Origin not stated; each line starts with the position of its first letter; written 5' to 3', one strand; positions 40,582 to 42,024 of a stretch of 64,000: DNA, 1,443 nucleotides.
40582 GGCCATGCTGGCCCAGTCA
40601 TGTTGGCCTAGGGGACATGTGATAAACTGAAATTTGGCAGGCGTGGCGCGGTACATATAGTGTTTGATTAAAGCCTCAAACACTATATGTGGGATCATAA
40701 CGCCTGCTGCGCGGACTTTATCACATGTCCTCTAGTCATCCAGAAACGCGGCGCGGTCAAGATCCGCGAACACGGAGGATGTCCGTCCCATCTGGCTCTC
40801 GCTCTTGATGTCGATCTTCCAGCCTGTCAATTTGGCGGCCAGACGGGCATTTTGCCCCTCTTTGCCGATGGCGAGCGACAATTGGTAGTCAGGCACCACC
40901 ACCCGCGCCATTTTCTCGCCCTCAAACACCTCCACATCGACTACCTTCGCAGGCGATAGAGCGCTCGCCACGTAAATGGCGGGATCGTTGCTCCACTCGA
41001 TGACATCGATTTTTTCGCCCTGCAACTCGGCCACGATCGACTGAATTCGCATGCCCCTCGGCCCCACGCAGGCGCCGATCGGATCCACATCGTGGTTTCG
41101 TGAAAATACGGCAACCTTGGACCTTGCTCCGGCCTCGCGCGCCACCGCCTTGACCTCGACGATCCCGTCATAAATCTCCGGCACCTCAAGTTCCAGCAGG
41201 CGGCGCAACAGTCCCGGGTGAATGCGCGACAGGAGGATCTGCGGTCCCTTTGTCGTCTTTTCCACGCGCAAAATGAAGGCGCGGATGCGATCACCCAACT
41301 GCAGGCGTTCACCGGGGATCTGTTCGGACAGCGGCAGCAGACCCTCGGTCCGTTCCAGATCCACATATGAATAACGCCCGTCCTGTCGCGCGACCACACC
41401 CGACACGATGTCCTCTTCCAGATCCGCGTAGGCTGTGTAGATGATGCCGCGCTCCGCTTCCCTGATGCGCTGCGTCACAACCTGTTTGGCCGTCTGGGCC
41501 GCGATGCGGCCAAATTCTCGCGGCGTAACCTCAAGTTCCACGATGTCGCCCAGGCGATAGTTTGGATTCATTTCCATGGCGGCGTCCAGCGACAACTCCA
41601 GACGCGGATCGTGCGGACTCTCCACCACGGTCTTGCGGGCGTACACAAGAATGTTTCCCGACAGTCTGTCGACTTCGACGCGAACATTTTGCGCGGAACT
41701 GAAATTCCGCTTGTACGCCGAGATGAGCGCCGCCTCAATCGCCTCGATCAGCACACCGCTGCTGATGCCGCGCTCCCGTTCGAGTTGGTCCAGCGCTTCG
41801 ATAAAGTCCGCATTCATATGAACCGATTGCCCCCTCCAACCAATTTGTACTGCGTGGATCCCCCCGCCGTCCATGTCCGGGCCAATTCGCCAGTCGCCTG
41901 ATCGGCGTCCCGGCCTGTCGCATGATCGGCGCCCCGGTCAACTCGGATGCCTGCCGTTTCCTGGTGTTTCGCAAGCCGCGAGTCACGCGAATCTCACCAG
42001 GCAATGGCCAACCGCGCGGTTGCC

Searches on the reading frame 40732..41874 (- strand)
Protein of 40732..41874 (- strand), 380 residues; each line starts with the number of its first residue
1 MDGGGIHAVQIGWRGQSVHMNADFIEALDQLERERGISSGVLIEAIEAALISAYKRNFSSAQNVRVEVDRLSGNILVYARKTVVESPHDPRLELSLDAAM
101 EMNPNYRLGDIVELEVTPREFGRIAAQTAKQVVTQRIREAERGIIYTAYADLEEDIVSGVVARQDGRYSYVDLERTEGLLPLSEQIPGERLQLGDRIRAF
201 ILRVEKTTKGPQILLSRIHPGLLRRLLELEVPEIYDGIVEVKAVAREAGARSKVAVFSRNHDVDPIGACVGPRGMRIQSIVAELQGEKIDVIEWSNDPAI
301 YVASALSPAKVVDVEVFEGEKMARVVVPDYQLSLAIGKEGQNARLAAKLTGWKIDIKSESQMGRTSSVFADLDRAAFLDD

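Call 73: search_protein_families(library=pfam, proteins=[window:40732-41874:-], max_evalue=0.00001)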
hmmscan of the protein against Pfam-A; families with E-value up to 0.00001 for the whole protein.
window:40732-41874:- (380 aa): 3 families
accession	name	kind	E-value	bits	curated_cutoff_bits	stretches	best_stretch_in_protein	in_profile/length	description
PF08529.16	NusA_N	-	3.9e-43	146.9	23.8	1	23-142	1-118/119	NusA N-terminal domain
PF13184.12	KH_5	-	6.1e-29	100.4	27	1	248-316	1-69/69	NusA-like KH domain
PF00575.29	S1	-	6.8e-08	33.2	22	1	153-213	4-71/74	S1 RNA binding domain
